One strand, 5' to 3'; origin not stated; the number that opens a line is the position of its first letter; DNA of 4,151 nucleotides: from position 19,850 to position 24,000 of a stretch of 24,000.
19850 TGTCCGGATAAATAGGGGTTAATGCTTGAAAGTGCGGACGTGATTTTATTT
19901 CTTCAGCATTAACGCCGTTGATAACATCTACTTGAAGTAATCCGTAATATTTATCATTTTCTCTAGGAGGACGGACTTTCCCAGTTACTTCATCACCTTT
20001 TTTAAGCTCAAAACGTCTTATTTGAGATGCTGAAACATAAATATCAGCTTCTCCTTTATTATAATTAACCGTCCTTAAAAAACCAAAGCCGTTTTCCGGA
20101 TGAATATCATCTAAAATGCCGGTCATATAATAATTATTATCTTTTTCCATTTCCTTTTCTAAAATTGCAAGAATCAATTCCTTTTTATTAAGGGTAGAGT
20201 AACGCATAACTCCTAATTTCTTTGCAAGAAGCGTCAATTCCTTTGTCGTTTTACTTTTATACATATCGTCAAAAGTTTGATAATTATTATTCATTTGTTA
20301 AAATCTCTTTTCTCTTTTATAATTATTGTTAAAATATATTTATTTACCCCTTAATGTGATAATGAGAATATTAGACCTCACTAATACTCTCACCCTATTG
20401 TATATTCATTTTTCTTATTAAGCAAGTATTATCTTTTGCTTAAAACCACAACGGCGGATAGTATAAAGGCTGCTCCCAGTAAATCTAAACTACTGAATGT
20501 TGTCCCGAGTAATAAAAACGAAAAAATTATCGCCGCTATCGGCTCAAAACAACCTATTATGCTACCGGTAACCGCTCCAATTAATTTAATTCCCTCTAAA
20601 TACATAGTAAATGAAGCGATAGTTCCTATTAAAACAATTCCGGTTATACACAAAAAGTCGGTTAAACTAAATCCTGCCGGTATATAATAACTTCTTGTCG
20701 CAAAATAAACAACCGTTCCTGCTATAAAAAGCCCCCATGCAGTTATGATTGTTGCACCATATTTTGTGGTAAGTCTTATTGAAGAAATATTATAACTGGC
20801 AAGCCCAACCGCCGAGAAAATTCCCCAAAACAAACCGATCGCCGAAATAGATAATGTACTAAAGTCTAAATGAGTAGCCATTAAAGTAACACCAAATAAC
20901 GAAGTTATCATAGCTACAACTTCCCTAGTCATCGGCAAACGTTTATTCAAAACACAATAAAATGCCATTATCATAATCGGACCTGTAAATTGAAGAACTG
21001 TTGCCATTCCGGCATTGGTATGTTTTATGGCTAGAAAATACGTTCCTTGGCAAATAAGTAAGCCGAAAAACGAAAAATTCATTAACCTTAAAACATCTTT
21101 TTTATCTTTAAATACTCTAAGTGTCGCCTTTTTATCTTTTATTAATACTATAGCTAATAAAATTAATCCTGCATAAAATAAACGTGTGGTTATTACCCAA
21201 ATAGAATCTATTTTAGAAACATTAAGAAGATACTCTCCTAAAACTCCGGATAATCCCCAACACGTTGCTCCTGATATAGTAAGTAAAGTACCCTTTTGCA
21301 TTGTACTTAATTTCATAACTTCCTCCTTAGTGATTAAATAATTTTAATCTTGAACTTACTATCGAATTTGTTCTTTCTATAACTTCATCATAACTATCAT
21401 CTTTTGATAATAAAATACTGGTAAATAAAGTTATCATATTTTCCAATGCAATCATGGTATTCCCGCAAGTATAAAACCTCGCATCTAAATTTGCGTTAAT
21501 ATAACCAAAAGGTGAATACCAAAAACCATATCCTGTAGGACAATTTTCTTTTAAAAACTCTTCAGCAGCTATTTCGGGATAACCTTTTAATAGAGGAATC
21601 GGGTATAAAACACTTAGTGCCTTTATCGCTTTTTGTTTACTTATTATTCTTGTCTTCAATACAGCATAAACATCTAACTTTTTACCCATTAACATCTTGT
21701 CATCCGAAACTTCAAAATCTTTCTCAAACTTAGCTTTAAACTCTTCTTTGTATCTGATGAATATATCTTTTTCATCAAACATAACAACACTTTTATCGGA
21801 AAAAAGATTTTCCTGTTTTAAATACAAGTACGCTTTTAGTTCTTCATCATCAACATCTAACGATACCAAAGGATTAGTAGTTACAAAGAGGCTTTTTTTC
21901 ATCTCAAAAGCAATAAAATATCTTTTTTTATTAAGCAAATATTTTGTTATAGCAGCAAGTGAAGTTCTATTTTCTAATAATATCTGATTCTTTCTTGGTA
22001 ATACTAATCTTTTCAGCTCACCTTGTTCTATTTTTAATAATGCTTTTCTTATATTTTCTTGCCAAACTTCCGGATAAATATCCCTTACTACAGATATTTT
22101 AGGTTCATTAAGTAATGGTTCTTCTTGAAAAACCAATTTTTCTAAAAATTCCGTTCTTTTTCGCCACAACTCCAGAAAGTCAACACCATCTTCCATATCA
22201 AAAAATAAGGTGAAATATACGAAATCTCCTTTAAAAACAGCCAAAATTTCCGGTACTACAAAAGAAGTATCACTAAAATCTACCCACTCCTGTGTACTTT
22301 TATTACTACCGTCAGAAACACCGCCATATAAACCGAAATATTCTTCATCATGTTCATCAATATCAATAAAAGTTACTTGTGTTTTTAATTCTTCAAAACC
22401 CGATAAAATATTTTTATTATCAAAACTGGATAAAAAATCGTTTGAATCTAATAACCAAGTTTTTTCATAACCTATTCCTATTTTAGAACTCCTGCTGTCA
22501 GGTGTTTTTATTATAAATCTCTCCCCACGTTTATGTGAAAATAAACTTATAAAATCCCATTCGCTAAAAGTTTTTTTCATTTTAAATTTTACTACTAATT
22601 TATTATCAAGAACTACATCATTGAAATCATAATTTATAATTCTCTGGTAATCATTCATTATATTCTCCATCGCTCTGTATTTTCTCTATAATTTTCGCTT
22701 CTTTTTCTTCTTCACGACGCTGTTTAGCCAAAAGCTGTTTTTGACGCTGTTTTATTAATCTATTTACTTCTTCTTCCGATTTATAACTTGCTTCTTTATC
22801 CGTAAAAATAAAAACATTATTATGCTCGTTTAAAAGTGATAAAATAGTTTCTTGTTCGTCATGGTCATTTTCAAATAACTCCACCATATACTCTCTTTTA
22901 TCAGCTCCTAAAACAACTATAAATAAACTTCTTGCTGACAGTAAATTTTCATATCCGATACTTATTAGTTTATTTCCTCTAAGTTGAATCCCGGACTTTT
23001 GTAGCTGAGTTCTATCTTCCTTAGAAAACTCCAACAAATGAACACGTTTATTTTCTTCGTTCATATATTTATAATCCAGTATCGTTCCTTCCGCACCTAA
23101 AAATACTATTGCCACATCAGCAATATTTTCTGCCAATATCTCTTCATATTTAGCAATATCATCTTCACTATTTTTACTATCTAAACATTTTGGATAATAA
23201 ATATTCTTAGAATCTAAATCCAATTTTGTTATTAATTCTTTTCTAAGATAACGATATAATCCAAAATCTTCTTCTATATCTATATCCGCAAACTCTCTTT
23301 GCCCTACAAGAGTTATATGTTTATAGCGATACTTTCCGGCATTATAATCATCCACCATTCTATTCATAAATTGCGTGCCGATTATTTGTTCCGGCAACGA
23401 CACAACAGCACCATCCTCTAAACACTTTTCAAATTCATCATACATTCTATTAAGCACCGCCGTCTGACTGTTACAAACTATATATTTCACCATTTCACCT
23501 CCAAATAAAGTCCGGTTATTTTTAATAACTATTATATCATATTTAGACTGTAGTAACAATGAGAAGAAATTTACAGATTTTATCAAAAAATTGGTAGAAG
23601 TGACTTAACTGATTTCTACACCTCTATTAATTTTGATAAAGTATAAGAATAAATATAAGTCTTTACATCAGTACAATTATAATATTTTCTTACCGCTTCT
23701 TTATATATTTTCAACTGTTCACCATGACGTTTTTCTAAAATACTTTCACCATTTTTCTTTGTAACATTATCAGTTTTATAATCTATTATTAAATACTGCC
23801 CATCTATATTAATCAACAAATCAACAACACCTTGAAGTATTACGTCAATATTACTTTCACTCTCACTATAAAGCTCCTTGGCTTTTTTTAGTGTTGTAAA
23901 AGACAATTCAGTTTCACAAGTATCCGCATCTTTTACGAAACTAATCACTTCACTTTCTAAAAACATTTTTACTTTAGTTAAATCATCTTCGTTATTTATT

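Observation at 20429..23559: Orphan operon: two translationally coupled degenerate enzyme-fold proteins plus a DMT permease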

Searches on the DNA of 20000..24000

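Call 15: search_rna_families(source=window, start=20000, end=24000, threshold=evalue, max_evalue=1)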
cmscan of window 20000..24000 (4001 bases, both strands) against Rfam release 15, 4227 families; matches with E-value up to 1: 1.
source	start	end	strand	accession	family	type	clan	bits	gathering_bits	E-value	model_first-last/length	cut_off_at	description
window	20000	20042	-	RF01508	BYDV_5_UTR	Cis-reg;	-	17.6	75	0.89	1-43/149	3'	Barley yellow dwarf virus 5'UTR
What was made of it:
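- Tried and rejected: Rfam scan of 20000-24000 at E <= 1: nothing relevant, so there is no riboswitch or leader RNA (call 15).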

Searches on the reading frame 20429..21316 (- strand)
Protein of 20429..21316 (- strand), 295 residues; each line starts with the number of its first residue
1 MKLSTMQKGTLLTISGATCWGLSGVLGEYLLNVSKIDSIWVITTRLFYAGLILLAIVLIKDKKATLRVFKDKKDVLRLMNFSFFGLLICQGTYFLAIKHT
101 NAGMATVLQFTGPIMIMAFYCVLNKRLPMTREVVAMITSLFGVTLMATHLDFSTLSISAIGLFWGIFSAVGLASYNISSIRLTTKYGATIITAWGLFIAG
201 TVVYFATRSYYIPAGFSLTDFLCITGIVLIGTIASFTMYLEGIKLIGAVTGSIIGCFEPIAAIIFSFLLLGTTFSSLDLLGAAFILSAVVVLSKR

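Call 3: search_protein_families(library=pfam, proteins=[window:20429-21316:-], max_evalue=1)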
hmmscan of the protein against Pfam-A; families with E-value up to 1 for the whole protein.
window:20429-21316:- (295 aa): 2 families
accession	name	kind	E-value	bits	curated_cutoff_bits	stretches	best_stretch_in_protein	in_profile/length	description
PF00892.27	EamA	-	1.9e-31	109.6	28.2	2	8-147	2-134/135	EamA-like transporter family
PF14036.11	YlaH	-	0.11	13.3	27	1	103-152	6-54/76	YlaH-like protein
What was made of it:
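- On DMT superfamily, EamA-type permease (PF00892): PF00892 109.6 bits in 2 stretches (call 3).
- Checked: C has two EamA repeats (109.6 bits, call 3).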

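Call 4: search_protein_families(library=ncbifam, proteins=[window:20429-21316:-], max_evalue=1)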
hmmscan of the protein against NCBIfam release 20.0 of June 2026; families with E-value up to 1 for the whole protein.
window:20429-21316:- (295 aa): 3 families
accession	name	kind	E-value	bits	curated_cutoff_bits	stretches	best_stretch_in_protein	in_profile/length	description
TIGR00950.1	2A78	equivalog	5.9e-41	140.6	230.2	1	20-290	1-264/264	carboxylate/amino acid/amine transporter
NF050091.1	ArAmAcExpYddG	equivalog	5.7e-07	29.4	300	1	10-184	7-175/285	aromatic amino acid exporter YddG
NF008432.0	PRK11272.1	equivalog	5.8e-07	29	270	2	3-147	147-286/294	drug/metabolite exporter YedA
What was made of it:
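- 20429..21316 (-): Gene C: 295-aa DMT-superfamily permease with two EamA repeats. TIGR00950 140.6 bits (cut-off 230.2) (calls 3, 4).
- On DMT superfamily, EamA-type permease (PF00892): 140.6 vs 230.2, 29.4 vs 300 and 29 vs 270 bits (call 4).
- Closest known: DMT superfamily EamA-type permeases. Same: Two EamA repeats across 295 aa (calls 3, 4).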

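Call 73: search_protein_families(library=padloc, proteins=[window:20429-21316:-], max_evalue=0.01)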
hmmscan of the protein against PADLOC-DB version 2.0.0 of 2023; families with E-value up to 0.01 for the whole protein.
window:20429-21316:- (295 aa): 0 families
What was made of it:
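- Tried and rejected: PADLOC defence models for A, B and C: no hits (call 73).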
